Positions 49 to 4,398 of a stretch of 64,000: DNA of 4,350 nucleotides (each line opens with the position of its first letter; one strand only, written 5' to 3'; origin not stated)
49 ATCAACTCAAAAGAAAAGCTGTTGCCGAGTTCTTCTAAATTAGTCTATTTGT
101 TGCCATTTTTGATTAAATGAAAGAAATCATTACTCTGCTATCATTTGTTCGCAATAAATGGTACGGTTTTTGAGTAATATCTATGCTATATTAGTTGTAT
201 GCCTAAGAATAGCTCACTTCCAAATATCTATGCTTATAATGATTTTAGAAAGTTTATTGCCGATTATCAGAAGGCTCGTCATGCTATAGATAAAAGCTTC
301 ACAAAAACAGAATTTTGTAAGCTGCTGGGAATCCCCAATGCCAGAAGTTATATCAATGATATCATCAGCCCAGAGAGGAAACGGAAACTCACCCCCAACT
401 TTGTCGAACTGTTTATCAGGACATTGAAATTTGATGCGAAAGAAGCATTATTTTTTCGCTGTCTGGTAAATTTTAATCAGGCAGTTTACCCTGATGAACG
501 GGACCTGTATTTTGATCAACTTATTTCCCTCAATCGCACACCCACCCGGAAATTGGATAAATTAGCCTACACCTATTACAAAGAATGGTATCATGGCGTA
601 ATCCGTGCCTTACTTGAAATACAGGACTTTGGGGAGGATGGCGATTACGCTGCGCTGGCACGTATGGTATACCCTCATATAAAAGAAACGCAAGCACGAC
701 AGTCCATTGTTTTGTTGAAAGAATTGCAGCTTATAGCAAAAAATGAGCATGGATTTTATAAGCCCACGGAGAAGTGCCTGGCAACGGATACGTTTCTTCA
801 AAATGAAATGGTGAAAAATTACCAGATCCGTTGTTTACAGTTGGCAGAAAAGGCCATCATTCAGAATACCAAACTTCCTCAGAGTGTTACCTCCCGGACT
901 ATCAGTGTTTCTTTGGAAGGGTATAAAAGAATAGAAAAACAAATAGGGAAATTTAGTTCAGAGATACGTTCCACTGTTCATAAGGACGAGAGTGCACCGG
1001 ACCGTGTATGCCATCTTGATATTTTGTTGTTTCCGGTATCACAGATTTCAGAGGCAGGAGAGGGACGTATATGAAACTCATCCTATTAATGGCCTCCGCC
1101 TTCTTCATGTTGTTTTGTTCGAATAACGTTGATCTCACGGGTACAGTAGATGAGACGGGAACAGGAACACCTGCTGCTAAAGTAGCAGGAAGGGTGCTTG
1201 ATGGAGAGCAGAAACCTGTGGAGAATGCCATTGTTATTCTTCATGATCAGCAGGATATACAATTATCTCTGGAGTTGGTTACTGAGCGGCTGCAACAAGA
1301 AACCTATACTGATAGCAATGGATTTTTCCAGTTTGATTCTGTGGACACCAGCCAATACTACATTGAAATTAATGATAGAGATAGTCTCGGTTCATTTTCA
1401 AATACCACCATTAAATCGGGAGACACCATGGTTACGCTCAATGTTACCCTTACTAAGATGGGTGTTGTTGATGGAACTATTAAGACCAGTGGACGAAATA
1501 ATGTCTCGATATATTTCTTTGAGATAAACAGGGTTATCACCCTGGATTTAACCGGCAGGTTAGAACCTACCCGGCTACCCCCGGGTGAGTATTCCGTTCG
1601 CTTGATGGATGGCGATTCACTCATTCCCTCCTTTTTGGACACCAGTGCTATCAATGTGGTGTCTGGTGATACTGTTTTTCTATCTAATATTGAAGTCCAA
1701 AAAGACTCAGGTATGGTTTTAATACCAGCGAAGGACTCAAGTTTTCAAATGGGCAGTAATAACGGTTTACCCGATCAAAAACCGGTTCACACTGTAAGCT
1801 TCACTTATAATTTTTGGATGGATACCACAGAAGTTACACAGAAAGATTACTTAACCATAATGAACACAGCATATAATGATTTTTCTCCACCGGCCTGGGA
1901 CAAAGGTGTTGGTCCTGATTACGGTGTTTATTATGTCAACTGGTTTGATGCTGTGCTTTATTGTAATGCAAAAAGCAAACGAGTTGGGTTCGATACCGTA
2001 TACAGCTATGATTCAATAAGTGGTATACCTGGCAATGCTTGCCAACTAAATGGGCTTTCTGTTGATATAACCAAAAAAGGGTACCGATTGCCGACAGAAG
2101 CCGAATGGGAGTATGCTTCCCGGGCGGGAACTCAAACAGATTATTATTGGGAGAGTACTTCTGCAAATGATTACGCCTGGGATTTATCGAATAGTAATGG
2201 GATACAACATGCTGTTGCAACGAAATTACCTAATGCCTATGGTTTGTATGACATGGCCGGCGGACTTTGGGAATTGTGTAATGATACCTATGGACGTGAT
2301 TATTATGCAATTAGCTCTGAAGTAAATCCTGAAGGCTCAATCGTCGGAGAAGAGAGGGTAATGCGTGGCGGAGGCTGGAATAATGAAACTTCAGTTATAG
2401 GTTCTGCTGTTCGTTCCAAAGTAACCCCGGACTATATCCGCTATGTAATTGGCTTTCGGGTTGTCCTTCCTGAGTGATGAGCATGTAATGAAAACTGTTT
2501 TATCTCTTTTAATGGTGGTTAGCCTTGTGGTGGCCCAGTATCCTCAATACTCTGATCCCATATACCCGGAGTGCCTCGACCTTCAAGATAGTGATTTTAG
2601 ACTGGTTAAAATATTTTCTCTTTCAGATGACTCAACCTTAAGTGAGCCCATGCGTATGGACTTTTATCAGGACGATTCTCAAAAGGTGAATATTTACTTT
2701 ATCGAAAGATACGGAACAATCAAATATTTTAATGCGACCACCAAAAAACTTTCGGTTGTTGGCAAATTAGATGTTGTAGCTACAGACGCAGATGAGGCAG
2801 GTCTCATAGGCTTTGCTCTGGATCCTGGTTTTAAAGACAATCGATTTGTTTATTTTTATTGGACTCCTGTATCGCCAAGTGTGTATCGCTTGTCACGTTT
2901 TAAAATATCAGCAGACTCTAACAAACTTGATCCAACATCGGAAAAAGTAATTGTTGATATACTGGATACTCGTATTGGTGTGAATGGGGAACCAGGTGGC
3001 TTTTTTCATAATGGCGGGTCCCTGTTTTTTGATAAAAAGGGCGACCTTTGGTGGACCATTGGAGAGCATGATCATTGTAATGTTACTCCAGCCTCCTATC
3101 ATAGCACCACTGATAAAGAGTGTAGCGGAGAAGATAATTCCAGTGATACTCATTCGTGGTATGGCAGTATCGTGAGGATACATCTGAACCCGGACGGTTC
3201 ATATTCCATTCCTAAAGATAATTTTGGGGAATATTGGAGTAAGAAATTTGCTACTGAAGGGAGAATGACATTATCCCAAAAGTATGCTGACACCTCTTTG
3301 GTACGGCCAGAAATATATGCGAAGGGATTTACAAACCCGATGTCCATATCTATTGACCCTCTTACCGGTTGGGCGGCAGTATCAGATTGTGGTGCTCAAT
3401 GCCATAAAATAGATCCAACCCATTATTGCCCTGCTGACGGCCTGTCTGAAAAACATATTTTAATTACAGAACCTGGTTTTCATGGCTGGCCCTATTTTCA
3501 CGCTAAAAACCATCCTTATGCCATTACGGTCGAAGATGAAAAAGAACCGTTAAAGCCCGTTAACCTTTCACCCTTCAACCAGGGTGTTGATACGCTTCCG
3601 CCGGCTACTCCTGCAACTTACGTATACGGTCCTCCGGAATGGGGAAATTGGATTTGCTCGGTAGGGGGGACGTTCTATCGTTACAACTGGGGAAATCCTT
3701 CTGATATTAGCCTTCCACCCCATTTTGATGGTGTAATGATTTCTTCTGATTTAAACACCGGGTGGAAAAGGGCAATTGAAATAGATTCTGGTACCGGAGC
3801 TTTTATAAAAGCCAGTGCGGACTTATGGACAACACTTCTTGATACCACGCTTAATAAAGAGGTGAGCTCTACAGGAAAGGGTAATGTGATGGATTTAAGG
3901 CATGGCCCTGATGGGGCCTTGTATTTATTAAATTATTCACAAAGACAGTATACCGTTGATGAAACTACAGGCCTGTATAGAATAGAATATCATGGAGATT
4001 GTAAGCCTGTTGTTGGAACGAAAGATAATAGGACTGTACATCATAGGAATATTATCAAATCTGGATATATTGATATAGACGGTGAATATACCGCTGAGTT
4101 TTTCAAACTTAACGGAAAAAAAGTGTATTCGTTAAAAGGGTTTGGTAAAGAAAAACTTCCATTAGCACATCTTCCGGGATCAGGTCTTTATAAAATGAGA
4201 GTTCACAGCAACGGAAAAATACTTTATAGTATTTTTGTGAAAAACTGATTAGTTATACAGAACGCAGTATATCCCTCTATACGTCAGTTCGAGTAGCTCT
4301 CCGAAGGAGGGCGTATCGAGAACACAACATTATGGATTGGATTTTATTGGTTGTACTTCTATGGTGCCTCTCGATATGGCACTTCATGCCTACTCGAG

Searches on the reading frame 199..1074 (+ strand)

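Call 9: search_protein_families(library=pfam, proteins=[window:199-1074:+], max_evalue=0.001)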
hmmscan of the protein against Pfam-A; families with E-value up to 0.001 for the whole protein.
window:199-1074:+ (291 aa): 1 family
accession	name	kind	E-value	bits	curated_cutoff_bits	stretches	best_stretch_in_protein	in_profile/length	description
PF14394.12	DUF4423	-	7.7e-23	81.5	30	1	115-280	6-165/165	Domain of unknown function (DUF4423)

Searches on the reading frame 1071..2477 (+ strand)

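Call 9: search_protein_families(library=pfam, proteins=[window:1071-2477:+], max_evalue=0.001)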
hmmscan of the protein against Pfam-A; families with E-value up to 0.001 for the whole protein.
window:1071-2477:+ (468 aa): 3 families
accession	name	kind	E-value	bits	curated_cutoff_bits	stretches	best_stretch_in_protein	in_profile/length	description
PF03781.23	FGE-sulfatase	-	1.1e-40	140.3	23.3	1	214-465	4-254/255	Sulfatase-modifying factor enzyme 1-like domain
PF13620.12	CarboxypepD_reg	-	7.9e-09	36.2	32.3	1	38-128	2-82/82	Carboxypeptidase regulatory-like domain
PF17210.9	SdrD_B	-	1.7e-06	28.6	29.7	0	61-119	25-81/112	SdrD B-like domain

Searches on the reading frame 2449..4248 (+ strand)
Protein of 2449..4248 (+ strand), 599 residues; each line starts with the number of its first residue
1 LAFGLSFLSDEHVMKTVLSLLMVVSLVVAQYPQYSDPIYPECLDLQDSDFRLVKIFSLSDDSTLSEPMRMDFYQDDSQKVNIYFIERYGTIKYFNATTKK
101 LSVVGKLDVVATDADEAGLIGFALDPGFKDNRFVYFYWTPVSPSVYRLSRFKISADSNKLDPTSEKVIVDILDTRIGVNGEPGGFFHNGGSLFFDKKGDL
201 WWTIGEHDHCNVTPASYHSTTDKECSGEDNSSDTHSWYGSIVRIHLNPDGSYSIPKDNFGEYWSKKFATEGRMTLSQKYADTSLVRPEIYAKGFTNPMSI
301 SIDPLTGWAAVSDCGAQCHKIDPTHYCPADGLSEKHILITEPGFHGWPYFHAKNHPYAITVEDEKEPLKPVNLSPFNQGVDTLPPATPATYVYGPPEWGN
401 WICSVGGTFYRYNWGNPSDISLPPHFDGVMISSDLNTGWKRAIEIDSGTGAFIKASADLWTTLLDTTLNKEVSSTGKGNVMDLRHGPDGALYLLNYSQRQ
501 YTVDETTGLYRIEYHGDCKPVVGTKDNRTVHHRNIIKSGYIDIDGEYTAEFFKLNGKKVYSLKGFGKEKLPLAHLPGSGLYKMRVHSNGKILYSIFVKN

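Call 9: search_protein_families(library=pfam, proteins=[window:2449-4248:+], max_evalue=0.001)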
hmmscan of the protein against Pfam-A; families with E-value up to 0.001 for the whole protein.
window:2449-4248:+ (599 aa): 1 family
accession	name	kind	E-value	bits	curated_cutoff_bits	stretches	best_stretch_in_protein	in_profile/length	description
PF07995.17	GSDH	-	2.2e-17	63.8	25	1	64-259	1-164/332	Glucose / Sorbosone dehydrogenase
